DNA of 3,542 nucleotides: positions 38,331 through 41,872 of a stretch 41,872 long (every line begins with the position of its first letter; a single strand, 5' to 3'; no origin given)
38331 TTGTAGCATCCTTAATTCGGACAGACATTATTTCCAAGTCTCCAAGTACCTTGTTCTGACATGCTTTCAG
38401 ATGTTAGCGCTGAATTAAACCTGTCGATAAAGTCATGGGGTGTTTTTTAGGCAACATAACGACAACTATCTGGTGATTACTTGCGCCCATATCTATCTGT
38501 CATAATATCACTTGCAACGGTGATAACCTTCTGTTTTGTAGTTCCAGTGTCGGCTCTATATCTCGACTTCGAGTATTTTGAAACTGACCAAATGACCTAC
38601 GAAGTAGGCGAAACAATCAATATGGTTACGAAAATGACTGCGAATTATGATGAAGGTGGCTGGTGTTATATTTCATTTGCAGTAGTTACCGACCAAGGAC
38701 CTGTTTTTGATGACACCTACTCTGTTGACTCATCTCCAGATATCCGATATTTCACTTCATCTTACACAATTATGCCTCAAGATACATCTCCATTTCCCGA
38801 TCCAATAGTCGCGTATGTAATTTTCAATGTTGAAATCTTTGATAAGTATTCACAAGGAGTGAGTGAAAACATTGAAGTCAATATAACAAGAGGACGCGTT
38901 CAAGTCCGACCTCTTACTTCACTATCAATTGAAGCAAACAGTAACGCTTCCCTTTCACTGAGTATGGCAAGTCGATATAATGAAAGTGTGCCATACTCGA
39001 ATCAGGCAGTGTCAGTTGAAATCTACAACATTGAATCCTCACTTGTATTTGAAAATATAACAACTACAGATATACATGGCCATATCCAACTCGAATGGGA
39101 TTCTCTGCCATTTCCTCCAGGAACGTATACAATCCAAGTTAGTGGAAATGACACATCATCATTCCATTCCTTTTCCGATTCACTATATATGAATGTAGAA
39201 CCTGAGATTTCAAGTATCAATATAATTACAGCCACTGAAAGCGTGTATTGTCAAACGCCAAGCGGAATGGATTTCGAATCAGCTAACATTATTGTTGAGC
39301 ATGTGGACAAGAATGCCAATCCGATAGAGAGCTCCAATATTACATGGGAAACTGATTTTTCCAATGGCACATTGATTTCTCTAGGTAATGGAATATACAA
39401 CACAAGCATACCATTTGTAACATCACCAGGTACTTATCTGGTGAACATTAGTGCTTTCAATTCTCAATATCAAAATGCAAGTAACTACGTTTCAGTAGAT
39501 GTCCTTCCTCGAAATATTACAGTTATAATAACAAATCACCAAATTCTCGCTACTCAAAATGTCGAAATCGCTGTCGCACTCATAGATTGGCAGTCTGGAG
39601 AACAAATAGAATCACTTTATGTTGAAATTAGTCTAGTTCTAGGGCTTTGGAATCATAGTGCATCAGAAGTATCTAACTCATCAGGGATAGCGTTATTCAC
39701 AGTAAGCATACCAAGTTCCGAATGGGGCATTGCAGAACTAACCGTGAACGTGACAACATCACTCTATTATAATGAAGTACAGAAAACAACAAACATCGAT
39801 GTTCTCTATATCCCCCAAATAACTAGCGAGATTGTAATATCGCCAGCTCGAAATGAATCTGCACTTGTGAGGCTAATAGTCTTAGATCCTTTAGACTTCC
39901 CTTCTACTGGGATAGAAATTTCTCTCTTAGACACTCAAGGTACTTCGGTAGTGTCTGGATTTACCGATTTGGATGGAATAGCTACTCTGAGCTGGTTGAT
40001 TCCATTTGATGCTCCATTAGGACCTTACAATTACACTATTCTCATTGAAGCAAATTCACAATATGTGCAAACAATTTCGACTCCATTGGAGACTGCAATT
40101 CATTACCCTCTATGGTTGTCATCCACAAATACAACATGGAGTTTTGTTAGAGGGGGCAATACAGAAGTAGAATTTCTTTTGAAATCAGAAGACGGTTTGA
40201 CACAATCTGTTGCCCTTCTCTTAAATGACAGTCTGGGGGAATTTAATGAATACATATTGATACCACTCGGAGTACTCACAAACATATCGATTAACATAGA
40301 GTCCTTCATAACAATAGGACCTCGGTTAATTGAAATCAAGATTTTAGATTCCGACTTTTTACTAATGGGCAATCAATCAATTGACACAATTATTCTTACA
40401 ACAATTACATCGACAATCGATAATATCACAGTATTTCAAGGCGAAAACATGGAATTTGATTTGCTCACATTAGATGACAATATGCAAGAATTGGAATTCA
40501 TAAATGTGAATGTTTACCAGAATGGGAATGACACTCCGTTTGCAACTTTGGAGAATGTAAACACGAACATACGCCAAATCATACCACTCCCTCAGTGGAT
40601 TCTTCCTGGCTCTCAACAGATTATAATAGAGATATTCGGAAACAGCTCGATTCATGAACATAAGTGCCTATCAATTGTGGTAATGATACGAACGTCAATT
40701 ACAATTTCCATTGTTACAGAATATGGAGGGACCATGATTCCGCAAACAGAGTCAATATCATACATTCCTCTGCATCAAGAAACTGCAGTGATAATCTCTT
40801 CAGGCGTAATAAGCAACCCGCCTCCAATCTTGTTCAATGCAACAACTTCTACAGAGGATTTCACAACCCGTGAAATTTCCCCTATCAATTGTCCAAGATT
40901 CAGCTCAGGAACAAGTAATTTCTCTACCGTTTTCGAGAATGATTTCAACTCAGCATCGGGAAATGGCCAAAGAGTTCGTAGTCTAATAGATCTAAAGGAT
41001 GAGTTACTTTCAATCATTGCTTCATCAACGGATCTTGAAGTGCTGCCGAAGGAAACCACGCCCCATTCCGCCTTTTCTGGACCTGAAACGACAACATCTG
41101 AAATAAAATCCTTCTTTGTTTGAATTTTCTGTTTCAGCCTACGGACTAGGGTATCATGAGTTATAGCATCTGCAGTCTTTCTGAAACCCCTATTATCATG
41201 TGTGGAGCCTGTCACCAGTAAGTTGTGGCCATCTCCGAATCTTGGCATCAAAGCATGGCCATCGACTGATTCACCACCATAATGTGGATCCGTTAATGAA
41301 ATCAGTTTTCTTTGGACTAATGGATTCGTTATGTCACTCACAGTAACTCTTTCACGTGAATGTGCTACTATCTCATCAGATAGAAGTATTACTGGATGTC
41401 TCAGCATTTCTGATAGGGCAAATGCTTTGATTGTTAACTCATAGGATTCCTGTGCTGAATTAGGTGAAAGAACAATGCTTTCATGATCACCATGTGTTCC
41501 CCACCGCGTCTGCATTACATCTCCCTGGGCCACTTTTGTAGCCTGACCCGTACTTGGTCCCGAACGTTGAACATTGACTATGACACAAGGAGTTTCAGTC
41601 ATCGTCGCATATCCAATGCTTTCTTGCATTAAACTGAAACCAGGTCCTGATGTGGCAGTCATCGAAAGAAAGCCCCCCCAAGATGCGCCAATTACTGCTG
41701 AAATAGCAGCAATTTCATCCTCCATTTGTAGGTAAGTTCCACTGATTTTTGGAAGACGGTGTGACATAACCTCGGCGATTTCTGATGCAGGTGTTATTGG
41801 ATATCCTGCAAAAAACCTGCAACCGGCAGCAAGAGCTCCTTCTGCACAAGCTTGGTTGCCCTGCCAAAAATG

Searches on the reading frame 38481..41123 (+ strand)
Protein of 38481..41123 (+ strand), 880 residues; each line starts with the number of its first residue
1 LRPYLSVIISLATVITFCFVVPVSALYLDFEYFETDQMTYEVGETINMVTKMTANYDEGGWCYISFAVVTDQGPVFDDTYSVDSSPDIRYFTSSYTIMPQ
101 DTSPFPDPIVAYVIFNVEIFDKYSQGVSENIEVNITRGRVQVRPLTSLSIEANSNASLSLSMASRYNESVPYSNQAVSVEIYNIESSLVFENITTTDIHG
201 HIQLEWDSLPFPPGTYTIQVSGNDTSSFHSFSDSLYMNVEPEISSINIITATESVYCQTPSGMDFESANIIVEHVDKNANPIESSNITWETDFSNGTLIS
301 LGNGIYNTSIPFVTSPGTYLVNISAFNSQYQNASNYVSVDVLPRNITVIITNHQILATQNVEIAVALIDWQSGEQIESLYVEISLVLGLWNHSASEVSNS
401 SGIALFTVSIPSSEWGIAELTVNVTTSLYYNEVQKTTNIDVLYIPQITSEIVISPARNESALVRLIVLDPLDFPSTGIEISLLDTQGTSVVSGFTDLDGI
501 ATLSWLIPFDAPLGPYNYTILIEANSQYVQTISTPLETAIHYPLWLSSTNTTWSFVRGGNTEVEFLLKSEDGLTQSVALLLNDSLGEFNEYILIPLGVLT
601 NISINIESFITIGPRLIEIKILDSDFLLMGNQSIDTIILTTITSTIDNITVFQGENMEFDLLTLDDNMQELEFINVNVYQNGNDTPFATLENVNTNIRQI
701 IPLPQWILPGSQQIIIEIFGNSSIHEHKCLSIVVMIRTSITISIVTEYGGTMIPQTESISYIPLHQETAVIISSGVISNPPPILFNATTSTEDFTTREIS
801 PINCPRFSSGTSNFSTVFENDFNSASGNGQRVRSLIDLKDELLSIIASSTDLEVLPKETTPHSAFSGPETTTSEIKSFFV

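Call 19: search_protein_families(library=ncbifam, max_evalue=0.01, proteins=[window:38481-41123:+])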
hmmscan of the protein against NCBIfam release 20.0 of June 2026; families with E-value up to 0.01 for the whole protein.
window:38481-41123:+ (880 aa): 1 family
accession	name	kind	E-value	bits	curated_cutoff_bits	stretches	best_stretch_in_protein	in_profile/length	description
TIGR04183.1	Por_Secre_tail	domain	7.7e-05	22.6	23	0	170-226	14-64/72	T9SS type A sorting domain-containing protein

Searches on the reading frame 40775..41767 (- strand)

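Call 19: search_protein_families(library=ncbifam, max_evalue=0.01, proteins=[window:40775-41767:-])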
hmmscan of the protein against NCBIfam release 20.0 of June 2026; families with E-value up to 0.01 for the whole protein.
window:40775-41767:- (330 aa): 12 families
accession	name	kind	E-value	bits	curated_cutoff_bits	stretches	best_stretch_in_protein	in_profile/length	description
NF006412.0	PRK08659.1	equivalog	2.1e-122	409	411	1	1-329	41-373/378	2-oxoacid:acceptor oxidoreductase subunit alpha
TIGR03710.1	OAFO_sf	subfamily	1.8e-81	274.4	482.75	1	2-328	230-560/561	2-oxoacid:acceptor oxidoreductase subunit alpha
NF007206.0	PRK09627.1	equivalog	2.6e-81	273.5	579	1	1-329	39-372/375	2-oxoglutarate synthase subunit alpha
NF005507.0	PRK07119.1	subfamily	2.4e-59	200.9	399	2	1-147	40-186/352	3-methyl-2-oxobutanoate dehydrogenase subunit VorB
NF041170.1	Oxoac_fdxalpha_Archa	equivalog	2.5e-55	188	800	1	12-328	293-618/636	2-oxoacid:ferredoxin oxidoreductase subunit alpha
NF040682.1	PorA_Arch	equivalog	1.8e-13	50.2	550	1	8-291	48-322/387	pyruvate synthase subunit PorA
TIGR03336.1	IOR_alpha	equivalog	1.2e-11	43.7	650.9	2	20-149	57-180/595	indolepyruvate ferredoxin oxidoreductase subunit alpha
NF006232.0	PRK08366.1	equivalog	1.3e-11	43.8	646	1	11-152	55-189/394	2-ketoisovalerate ferredoxin oxidoreductase subunit alpha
NF007201.0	PRK09622.1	equivalog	6.7e-11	41.7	590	1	8-137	55-181/405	2-oxoacid:ferredoxin oxidoreductase subunit alpha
NF006233.0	PRK08367.1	equivalog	9.2e-08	31.3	625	1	11-144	52-182/394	pyruvate ferredoxin oxidoreductase subunit alpha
NF045764.1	PhenlGlyoxDHPadG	equivalog_domain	2.8e-05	22.8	700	1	11-121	50-154/398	NADH-dependent phenylglyoxylate dehydrogenase subunit alpha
NF052388.1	Lys_ferment_KAL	equivalog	0.003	17.9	160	1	151-182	4-35/120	3-aminobutyryl-CoA ammonia lyase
